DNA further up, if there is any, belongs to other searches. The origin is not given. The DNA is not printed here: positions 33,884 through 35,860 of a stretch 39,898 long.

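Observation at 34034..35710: Threonine-synthase-like PLP enzyme fused to a phospho-receiver domain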

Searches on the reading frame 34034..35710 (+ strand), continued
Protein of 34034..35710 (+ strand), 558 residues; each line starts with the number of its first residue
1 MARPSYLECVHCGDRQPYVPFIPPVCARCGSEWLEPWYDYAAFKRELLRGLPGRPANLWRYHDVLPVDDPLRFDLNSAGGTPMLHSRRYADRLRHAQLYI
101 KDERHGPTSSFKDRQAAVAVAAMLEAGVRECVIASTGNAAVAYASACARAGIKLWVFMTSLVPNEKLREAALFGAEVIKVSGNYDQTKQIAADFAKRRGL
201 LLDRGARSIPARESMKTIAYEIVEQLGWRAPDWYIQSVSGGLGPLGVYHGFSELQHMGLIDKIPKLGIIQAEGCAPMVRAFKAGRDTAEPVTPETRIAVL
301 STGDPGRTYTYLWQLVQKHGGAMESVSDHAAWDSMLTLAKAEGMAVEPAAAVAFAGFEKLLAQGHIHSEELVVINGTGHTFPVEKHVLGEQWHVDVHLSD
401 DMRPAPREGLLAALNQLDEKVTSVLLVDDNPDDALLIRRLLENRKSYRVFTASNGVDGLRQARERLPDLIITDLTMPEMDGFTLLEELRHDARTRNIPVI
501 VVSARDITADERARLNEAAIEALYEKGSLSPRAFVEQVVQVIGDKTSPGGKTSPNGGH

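Call 16: search_solved_structures(query=window:34034-35707:+, max_evalue=0.00001, show_alignments=3)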
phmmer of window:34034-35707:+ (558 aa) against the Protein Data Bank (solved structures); distinct sequences matched with E-value up to 0.00001: 163 (the best 60 are shown).
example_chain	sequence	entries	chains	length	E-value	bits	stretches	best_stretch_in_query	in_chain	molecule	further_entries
2zsj_A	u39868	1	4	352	1.7e-37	132.4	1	60-379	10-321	Threonine synthase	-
1uim_A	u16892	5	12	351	3.3e-37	131.5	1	54-380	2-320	Threonine Synthase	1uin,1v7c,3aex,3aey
2d1f_A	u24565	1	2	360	2.2e-36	128.7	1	56-379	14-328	Threonine synthase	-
6cgq_A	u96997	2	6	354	1.4e-33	119.4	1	59-378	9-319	Threonine synthase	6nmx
1e5x_A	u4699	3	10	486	3.3e-27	98.4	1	79-381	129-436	THREONINE SYNTHASE | THREONINE SYNTHASE 1, CHLOROPLASTIC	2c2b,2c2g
4ja2_A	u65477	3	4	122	1.6e-15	59.9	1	423-542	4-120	Response regulator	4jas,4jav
9g85_A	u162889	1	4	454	3.3e-15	58.8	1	424-519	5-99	Response regulator PleD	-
2wb4_A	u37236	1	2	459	3.5e-15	58.8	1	424-519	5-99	DIGUANYLATE CYCLASE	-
9g86_A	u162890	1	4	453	3.6e-15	58.7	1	424-519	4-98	Response regulator PleD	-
1w25_A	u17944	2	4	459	3.8e-15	58.6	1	424-519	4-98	STALKED-CELL DIFFERENTIATION CONTROLLING PROTEIN | RESPONSE REGULATOR PLED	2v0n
6azr_B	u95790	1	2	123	5.2e-15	58.2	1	424-542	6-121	Chemotaxis regulator-transmits chemoreceptor signals to flagelllar motor components CheY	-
3dge_C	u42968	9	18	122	5.3e-15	58.1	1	424-542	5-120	Response regulator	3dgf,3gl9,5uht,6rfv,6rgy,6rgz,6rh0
12aw_A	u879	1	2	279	1.3e-14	56.9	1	423-517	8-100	HYBRID TWO-COMPONENT SYSTEM PROTEIN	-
8zkv_A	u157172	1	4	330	3.3e-14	55.5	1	77-382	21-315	L-threonine dehydratase biosynthetic IlvA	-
9lbr_A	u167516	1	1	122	3.6e-14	55.4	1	424-542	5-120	Response regulator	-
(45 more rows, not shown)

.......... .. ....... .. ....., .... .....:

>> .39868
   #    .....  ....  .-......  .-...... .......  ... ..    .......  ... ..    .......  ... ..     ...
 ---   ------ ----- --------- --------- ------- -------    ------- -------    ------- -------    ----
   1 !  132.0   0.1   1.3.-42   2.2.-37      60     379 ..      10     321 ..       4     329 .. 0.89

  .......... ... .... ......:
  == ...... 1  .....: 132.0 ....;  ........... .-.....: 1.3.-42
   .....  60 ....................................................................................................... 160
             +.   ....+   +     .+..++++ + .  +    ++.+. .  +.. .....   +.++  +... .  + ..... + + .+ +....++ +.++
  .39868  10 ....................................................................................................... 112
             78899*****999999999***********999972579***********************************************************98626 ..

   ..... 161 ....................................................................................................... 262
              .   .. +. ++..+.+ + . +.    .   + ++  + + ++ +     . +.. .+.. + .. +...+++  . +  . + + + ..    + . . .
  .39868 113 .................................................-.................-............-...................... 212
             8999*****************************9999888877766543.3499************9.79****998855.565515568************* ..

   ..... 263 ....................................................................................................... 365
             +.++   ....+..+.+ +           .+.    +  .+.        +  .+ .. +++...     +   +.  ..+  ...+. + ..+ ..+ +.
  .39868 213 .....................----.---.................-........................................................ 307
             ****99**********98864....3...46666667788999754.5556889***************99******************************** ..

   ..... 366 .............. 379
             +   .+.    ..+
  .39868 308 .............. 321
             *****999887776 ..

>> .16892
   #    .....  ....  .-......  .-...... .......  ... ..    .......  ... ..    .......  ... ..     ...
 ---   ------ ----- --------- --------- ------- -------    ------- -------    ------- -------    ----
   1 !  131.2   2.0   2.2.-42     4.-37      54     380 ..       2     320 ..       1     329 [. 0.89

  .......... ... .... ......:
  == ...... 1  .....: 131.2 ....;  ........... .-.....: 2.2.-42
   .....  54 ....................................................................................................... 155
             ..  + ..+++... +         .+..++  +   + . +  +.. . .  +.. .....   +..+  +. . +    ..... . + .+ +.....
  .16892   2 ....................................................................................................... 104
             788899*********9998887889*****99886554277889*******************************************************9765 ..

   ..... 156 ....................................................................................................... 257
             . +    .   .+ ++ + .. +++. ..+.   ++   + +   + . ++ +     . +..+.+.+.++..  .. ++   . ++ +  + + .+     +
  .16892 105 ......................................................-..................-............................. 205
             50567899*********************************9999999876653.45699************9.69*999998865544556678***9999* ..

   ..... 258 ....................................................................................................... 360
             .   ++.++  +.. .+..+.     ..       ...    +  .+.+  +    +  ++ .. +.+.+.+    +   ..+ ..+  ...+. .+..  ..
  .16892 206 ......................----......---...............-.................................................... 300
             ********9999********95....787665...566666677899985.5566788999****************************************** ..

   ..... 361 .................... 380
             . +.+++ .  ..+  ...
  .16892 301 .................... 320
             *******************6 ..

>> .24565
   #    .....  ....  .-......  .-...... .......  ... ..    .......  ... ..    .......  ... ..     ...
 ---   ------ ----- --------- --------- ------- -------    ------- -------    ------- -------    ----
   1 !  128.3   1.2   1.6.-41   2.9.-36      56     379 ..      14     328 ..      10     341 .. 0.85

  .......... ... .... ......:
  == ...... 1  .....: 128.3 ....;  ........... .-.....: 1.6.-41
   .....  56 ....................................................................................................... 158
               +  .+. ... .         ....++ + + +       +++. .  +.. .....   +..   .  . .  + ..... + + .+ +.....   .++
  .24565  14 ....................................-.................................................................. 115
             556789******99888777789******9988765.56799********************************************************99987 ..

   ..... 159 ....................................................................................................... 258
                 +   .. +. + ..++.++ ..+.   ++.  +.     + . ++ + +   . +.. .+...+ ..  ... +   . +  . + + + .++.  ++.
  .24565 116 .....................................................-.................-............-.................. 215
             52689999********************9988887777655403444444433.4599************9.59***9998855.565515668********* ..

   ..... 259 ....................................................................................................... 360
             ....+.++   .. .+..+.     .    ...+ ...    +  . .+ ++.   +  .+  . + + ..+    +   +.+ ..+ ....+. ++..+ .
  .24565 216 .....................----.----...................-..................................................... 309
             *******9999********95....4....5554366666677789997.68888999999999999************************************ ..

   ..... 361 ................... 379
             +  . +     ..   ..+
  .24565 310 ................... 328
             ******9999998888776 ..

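Call 30: predict_structure(alignment_id=A2)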
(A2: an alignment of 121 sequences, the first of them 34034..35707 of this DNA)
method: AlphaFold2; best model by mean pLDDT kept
length: 558 residues; sequences in the alignment: 121
mean_pLDDT: 75.7   pTM: 0.65
mean pLDDT of the five models: 75.7, 75.3, 74.9, 72.1, 71.7
residues with pLDDT >= 90: 116; 70-90: 291; 50-70: 88; < 50: 63
segments of 3 or more residues with pLDDT < 50: 299-304, 380-420, 545-558
pLDDT, mean of each block of 10 residues (from residue 1): 86 91 89 89 79 57 73 75 87 93 69 83 90 81 86 82 68 76 69 85 77 84 90 86 83 93 94 80 77 59 61 91 91 87 76 93 95 77 31 27 33 33 81 77 69 88 83 83 85 81 74 70 70 71 43 29
secondary structure, 60 per line:
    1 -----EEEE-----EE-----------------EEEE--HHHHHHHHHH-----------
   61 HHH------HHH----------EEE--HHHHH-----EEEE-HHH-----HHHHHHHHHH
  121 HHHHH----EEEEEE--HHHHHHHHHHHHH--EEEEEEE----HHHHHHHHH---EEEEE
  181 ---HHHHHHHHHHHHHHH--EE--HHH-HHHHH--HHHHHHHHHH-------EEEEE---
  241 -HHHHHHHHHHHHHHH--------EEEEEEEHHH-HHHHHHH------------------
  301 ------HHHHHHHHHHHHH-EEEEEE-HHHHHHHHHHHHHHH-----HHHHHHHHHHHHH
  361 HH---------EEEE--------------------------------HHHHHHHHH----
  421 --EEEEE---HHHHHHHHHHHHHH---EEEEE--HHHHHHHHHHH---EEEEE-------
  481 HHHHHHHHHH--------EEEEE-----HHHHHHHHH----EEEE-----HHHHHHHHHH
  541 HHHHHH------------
elements in order: E6-9 E34-37 H40-49 E83-85 H88-92 E98-101 H111-125 E130-135 H138-150 E153-159 H164-172 E176-180 H184-198 H209-213 H216-225 E233-237 H242-256 E265-271 H276-282 H307-319 E321-326 H328-342 H348-362 E372-375 H408-416 E423-427 H431-444 E448-452 H455-465 E469-473 H481-490 E499-503 H509-517 E522-525 H531-546

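Call 33: fold_search(model_id=the predicted structure, library=pdb)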
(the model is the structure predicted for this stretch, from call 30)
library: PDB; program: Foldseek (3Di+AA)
matches with E <= 10: 1877; with E <= 0.001: 1052
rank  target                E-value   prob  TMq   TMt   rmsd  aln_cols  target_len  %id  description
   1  2zsj_D                2.1e-22  1.00  0.51  0.79   2.6       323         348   31  Crystal structure of threonine synthase from Aquifex aeolicus VF5 (released 2008-10-21)
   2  2zsj_A                2.3e-22  1.00  0.51  0.79   2.6       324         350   31  Crystal structure of threonine synthase from Aquifex aeolicus VF5 (released 2008-10-21)
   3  3aey_B                2.4e-22  1.00  0.51  0.78   7.6       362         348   29  Apo form of threonine synthase from Thermus thermophilus HB8 (released 2010-11-17)
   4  2d1f_A                2.7e-22  1.00  0.49  0.77   9.2       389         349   28  Structure of Mycobacterium tuberculosis threonine synthase (released 2006-09-05)
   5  1uin_B                4.8e-22  1.00  0.50  0.78   7.2       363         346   30  Crystal Structure of Threonine Synthase from Thermus Thermophilus HB8, Trigonal Crystal Form (released 2003-11-18)
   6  1uin_A                1.1e-21  1.00  0.50  0.77   8.3       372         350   28  Crystal Structure of Threonine Synthase from Thermus Thermophilus HB8, Trigonal Crystal Form (released 2003-11-18)
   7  9k3c                  1.8e-21  1.00  0.55  0.70   4.0       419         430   22  Crystal Structure of CapA2 from Alistipes finegoldii in complex with PLP cofactor (released 2025-10-22)
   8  1v7c_A                3.5e-21  1.00  0.49  0.75   8.3       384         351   27  Crystal structure of threonine synthase from thermus thermophilus hb8 in complex with a substrate analogue (released 2003-12-30)
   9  1uim_A                5.9e-21  1.00  0.49  0.76   6.3       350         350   28  Crystal Structure of Threonine Synthase from Thermus Thermophilus HB8, Orthorhombic Crystal Form (released 2003-11-18)
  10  6cgq_A                8.7e-21  1.00  0.48  0.77   7.2       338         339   28  Threonine synthase from Bacillus subtilis ATCC 6633 with PLP and PLP-Ala (released 2019-02-27)
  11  6cgq_B                1.1e-20  1.00  0.50  0.79   2.9       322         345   30  Threonine synthase from Bacillus subtilis ATCC 6633 with PLP and PLP-Ala (released 2019-02-27)
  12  6nmx_A                1.3e-20  1.00  0.48  0.74   5.6       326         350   28  Threonine synthase from Bacillus subtilis ATCC 6633 with PLP and APPA (released 2019-03-13)
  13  2c2b_A                1.7e-20  1.00  0.59  0.73   3.5       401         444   23  Crystallographic structure of Arabidopsis thaliana Threonine synthase complexed with pyridoxal phosphate and S-adenosy (released 2005-11-28)
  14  6nmx_D                1.9e-20  1.00  0.49  0.76   6.7       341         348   28  Threonine synthase from Bacillus subtilis ATCC 6633 with PLP and APPA (released 2019-03-13)
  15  6nmx_B                2.2e-20  1.00  0.50  0.77   6.3       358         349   27  Threonine synthase from Bacillus subtilis ATCC 6633 with PLP and APPA (released 2019-03-13)
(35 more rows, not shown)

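Call 39: search_protein_representatives(protein=window:34034-35707:+)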
Query: 558 residues. Proteins with E-value up to 0.001 (for the whole library): 334239; up to 1e-10: 35488; up to 1e-30: 1266. The best 150 are listed.
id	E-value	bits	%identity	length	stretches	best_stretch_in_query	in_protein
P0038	4.3e-287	969.5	79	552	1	1-550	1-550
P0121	7.2e-207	704.7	52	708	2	5-546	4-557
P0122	3.5e-201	685.9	51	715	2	9-545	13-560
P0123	1.8e-161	554.9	51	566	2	227-534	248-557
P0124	5.3e-155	533.5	52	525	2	167-544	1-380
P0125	8.5e-155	532.8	50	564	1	6-539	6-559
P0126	7.6e-121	420.8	51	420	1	7-388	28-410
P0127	2.7e-119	415.7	84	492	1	97-319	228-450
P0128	1.0e-117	410.5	43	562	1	5-515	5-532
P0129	7.6e-109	381.2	67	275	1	277-544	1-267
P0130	8.0e-105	367.9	54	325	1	79-392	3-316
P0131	1.5e-100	353.8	73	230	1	322-550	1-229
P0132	3.5e-98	345.9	46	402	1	6-378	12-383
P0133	6.9e-96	338.4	54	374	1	5-313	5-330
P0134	1.1e-93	331.2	57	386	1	5-272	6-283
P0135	5.8e-93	328.7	46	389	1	1-379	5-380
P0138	7.3e-87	308.6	43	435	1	7-374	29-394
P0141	2.8e-81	290.2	40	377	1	7-378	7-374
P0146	3.0e-73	263.7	43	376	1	8-378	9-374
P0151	7.3e-68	245.9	39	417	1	4-382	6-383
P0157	3.2e-63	230.5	36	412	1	7-379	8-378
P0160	1.2e-62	228.6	40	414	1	7-378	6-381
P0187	6.6e-57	209.7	34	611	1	5-383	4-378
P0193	3.2e-56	207.4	36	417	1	8-384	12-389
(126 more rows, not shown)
